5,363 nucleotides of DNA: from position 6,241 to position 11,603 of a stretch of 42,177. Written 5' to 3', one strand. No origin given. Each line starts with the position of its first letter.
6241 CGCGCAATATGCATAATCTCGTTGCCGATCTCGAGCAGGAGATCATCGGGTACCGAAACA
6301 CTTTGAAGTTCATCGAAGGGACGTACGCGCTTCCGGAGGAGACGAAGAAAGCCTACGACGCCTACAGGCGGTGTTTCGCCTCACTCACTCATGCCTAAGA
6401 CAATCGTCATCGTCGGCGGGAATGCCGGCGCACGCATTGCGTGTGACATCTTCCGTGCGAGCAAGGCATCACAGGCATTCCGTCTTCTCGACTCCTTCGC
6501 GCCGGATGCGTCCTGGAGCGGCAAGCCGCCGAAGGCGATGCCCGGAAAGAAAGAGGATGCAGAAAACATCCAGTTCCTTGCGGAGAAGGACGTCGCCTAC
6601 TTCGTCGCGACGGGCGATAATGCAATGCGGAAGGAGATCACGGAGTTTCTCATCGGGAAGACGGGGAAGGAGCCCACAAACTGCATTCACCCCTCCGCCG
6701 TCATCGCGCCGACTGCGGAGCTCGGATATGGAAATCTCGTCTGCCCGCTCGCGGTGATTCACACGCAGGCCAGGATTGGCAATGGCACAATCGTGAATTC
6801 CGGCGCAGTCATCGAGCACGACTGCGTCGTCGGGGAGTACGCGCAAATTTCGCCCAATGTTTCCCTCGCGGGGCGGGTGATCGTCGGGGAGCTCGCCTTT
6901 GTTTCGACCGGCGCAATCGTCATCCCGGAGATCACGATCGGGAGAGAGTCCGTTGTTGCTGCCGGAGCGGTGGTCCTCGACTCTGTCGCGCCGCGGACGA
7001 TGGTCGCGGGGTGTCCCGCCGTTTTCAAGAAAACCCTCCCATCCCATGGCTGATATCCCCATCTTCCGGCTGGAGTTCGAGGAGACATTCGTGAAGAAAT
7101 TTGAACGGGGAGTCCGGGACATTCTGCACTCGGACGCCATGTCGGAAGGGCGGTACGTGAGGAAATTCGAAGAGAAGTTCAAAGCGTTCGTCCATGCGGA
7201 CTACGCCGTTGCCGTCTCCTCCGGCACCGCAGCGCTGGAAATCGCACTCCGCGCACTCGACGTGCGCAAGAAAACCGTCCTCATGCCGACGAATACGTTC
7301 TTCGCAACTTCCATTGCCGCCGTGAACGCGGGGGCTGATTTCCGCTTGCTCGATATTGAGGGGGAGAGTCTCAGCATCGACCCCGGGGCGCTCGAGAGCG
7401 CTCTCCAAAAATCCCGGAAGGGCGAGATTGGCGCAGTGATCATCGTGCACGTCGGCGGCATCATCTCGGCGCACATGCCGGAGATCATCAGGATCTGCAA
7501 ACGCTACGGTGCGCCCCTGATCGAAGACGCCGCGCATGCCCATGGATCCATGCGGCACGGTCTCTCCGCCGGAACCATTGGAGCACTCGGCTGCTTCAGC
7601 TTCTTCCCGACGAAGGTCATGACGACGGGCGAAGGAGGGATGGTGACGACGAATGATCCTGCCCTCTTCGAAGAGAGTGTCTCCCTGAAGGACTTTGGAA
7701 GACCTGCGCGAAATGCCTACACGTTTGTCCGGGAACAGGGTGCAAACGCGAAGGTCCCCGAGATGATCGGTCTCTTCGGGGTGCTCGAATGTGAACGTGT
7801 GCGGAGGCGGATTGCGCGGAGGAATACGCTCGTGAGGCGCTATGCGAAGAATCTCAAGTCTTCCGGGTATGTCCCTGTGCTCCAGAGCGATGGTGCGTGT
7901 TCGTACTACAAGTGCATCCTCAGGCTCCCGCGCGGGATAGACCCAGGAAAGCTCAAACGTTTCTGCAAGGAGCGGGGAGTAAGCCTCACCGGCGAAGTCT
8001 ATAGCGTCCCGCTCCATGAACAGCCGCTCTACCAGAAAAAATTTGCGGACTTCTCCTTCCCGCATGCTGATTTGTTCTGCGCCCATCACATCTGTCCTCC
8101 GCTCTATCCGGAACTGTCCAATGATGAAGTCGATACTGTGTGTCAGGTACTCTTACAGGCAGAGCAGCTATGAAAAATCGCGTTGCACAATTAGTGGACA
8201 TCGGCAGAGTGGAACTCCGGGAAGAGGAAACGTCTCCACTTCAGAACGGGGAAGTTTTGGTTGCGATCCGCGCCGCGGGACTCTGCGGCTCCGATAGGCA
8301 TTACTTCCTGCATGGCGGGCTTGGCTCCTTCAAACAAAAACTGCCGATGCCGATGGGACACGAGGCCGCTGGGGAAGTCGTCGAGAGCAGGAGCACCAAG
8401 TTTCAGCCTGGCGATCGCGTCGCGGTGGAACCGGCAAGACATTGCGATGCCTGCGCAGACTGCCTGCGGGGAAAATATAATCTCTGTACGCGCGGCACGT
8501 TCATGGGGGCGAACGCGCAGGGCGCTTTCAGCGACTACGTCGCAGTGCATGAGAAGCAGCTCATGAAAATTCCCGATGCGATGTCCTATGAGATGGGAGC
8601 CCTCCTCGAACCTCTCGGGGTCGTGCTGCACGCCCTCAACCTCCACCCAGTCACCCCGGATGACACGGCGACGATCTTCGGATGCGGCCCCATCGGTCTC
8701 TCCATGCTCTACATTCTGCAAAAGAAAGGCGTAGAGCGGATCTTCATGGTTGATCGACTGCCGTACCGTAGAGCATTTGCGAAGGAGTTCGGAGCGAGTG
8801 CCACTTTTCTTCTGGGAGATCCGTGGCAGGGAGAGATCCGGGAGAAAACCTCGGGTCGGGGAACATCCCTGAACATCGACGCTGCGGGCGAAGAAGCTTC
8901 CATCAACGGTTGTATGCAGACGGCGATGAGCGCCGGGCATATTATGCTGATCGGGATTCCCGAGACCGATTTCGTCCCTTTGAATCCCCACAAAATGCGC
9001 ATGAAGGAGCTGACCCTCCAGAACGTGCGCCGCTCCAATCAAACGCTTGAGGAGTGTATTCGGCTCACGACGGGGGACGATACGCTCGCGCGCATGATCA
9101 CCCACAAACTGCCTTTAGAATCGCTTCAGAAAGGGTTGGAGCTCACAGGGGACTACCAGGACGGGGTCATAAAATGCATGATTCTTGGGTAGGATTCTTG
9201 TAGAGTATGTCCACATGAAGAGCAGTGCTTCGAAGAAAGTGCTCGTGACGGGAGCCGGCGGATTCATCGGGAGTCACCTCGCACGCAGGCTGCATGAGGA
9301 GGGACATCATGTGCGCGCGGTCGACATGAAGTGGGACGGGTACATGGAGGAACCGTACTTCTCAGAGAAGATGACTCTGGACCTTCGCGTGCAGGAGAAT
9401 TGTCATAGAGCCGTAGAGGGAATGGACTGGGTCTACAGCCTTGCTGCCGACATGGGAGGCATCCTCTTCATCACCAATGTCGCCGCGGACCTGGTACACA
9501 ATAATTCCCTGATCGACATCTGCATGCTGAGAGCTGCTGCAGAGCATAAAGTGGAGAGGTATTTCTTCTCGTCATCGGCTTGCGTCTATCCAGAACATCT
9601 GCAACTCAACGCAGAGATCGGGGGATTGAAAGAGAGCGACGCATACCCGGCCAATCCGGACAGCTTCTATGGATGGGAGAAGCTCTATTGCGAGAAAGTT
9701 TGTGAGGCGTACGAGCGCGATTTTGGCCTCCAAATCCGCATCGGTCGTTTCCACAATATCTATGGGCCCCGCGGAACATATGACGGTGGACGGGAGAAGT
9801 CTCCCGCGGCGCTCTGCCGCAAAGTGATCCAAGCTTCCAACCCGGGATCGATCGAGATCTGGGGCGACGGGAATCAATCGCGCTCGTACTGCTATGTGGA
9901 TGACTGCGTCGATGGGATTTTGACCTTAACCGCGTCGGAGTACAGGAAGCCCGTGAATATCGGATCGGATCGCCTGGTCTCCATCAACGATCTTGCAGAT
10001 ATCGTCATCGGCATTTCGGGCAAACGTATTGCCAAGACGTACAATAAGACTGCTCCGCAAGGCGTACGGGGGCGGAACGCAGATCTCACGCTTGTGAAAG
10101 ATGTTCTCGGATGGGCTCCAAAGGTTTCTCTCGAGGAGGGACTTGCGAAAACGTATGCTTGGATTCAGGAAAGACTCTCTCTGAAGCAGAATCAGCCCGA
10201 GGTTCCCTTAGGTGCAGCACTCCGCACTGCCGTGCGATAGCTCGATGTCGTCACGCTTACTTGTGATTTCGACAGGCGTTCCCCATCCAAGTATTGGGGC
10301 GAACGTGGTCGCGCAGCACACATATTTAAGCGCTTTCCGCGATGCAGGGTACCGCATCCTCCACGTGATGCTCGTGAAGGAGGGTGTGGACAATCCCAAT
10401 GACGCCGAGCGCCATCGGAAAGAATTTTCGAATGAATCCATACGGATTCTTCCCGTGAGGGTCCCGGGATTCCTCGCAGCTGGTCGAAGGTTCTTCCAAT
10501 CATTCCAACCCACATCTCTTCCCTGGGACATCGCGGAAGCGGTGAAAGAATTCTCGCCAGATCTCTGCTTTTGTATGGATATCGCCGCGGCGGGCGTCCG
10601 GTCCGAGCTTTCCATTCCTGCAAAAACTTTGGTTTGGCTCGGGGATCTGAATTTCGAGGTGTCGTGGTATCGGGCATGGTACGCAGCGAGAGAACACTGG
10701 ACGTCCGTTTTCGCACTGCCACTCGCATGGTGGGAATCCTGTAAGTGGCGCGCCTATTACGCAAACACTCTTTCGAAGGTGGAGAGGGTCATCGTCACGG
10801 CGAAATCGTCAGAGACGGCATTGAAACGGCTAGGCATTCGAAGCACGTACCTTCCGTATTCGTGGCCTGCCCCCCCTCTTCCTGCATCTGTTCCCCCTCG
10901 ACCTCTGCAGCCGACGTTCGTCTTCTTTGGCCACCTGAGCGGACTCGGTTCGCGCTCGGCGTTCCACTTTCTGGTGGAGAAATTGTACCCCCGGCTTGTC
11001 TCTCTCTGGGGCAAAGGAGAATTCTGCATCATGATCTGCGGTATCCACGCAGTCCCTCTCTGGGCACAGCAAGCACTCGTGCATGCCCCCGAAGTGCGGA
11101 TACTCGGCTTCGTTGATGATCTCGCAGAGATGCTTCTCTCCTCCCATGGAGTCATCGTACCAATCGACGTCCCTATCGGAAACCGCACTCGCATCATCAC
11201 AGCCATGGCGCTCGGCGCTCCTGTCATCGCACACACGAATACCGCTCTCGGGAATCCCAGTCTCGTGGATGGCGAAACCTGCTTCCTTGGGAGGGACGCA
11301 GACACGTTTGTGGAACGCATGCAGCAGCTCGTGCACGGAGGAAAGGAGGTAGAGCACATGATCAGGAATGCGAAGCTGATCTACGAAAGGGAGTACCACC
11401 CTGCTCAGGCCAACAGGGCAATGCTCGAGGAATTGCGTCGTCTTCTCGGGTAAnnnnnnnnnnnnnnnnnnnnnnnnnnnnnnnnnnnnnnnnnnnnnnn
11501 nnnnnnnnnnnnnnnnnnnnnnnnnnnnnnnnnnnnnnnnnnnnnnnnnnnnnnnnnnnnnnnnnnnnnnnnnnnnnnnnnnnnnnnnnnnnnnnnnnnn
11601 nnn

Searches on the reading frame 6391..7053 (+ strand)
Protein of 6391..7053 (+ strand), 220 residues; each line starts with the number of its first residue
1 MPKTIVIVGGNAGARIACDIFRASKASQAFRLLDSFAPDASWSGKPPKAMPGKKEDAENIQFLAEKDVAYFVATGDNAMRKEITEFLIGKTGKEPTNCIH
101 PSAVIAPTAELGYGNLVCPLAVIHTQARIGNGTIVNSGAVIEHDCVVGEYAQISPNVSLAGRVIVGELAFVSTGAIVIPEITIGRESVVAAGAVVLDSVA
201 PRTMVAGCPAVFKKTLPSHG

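Call 18: search_protein_families(library=pfam, proteins=[window:6391-7053:+], max_evalue=0.001)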
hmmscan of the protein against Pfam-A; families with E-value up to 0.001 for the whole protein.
window:6391-7053:+ (220 aa): 3 families
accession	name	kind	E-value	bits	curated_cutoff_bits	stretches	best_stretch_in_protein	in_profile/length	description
PF00132.30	Hexapep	-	3e-14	52.4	27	2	127-160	2-35/36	Bacterial transferase hexapeptide (six repeats)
PF17836.7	PglD_N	-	3.4e-05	24.7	23.4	1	5-85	2-76/78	PglD N-terminal domain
PF25084.1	LbH_EIF2B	-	0.00014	22.2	54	1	121-199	16-97/105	EIF2B subunit epsilon LbH domain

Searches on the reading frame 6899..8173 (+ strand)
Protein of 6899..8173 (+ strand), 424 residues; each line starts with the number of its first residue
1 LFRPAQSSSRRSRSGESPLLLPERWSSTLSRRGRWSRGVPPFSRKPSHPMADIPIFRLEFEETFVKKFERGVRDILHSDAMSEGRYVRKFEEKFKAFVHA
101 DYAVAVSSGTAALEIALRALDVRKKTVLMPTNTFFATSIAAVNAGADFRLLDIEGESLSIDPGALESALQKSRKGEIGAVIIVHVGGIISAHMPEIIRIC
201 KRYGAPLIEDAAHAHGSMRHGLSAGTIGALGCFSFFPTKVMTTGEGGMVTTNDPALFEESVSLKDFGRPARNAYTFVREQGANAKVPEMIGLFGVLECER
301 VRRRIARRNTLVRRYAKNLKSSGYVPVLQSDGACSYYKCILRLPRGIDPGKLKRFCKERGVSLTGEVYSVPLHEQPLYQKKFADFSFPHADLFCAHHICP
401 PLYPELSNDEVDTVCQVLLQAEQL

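Call 18: search_protein_families(library=pfam, proteins=[window:6899-8173:+], max_evalue=0.001)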
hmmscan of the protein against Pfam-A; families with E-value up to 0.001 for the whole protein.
window:6899-8173:+ (424 aa): 4 families
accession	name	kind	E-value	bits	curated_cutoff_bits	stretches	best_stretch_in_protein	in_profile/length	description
PF01041.23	DegT_DnrJ_EryC1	-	1.1e-87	295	19.8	1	67-418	6-359/360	DegT/DnrJ/EryC1/StrS aminotransferase family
PF01212.27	Beta_elim_lyase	-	1.4e-09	38.2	27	1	79-319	26-230/288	Beta-eliminating lyase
PF00155.27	Aminotran_1_2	-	6.3e-06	26.1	19.7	1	88-220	45-195/361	Aminotransferase class I and II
PF00266.25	Aminotran_5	-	0.00062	19.3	21.5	0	76-223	34-188/371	Aminotransferase class-V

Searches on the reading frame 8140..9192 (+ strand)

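Call 18: search_protein_families(library=pfam, proteins=[window:8140-9192:+], max_evalue=0.001)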
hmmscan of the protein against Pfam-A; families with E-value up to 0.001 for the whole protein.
window:8140-9192:+ (350 aa): 4 families
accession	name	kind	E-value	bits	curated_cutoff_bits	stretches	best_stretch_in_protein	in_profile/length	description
PF08240.17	ADH_N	-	1.2e-28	99.8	23.5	1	36-146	2-104/104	Alcohol dehydrogenase GroES-like domain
PF00107.32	ADH_zinc_N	-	9.8e-16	58.3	31.8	1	184-309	1-126/129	Zinc-binding dehydrogenase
PF16912.11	Glu_dehyd_C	-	2.6e-07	30.8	34.9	1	151-334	2-199/211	Glucose dehydrogenase C-terminus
PF16884.10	ADH_N_2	-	3e-06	27.5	31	1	11-95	5-89/108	N-terminal domain of oxidoreductase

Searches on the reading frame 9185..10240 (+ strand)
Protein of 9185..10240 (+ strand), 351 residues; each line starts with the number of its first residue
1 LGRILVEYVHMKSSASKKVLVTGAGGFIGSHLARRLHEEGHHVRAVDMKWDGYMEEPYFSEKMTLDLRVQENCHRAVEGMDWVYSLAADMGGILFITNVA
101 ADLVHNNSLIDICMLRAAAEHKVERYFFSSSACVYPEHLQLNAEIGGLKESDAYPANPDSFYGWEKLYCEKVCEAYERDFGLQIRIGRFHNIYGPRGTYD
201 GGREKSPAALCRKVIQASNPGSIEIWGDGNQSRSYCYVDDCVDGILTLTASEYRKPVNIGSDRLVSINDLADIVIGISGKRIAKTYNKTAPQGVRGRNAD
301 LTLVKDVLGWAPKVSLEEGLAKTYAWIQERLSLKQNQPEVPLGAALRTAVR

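Call 24: search_protein_families(library=pfam, proteins=[window:9185-10240:+], max_evalue=0.1)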
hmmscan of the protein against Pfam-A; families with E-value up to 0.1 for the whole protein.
window:9185-10240:+ (351 aa): 9 families
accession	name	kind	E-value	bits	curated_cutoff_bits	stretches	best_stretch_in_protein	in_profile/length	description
PF01370.27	Epimerase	-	2.1e-45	155.5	20.9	1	19-260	1-240/240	NAD dependent epimerase/dehydratase family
PF16363.11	GDP_Man_Dehyd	-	3.5e-27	96.2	27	1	20-323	1-332/332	GDP-mannose 4,6 dehydratase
PF01073.25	3Beta_HSD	-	5.8e-08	32.5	22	1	20-172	1-156/280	3-beta hydroxysteroid dehydrogenase/isomerase family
PF13460.12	NAD_binding_10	-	4.8e-07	30.3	27.2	1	23-137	1-104/184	NAD(P)H-binding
PF05368.20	NmrA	-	3.2e-06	27.4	27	1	16-131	2-107/298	NmrA-like family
PF02719.21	Polysacc_synt_2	-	3.6e-06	26.8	20.2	1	19-128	1-125/293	Polysaccharide biosynthesis protein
PF07993.18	NAD_binding_4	-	5.4e-05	22.9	20.1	1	101-197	106-210/258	Male sterility protein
PF04321.23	RmlD_sub_bind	-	7e-05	22.5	27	1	18-89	2-61/287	RmlD substrate binding domain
PF00106.31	adh_short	-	0.003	17.5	26.6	1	17-49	1-33/195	short chain dehydrogenase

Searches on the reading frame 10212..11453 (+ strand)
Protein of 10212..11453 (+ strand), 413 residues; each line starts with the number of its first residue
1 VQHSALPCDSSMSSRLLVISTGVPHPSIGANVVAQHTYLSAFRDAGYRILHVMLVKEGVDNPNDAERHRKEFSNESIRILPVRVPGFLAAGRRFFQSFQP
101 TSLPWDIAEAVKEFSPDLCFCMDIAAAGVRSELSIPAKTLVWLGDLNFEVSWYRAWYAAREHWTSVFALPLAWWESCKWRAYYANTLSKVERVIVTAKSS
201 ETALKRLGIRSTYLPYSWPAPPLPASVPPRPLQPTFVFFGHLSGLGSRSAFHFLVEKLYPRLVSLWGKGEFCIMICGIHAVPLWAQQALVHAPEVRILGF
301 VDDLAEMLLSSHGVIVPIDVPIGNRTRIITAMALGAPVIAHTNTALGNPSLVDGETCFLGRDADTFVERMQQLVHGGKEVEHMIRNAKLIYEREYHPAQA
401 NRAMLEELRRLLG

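Call 24: search_protein_families(library=pfam, proteins=[window:10212-11453:+], max_evalue=0.1)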
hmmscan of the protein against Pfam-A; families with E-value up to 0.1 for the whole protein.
window:10212-11453:+ (413 aa): 3 families
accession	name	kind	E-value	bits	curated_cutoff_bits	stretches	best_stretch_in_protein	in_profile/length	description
PF13692.12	Glyco_trans_1_4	-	6.6e-14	52.8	27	1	234-374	2-140/142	Glycosyl transferases group 1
PF00534.26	Glycos_transf_1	-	0.00012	22.1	26.4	1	293-388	73-170/172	Glycosyl transferases group 1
PF13524.12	Glyco_trans_1_2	-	0.0028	18.1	25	1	321-404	60-142/144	Glycosyl transferase-like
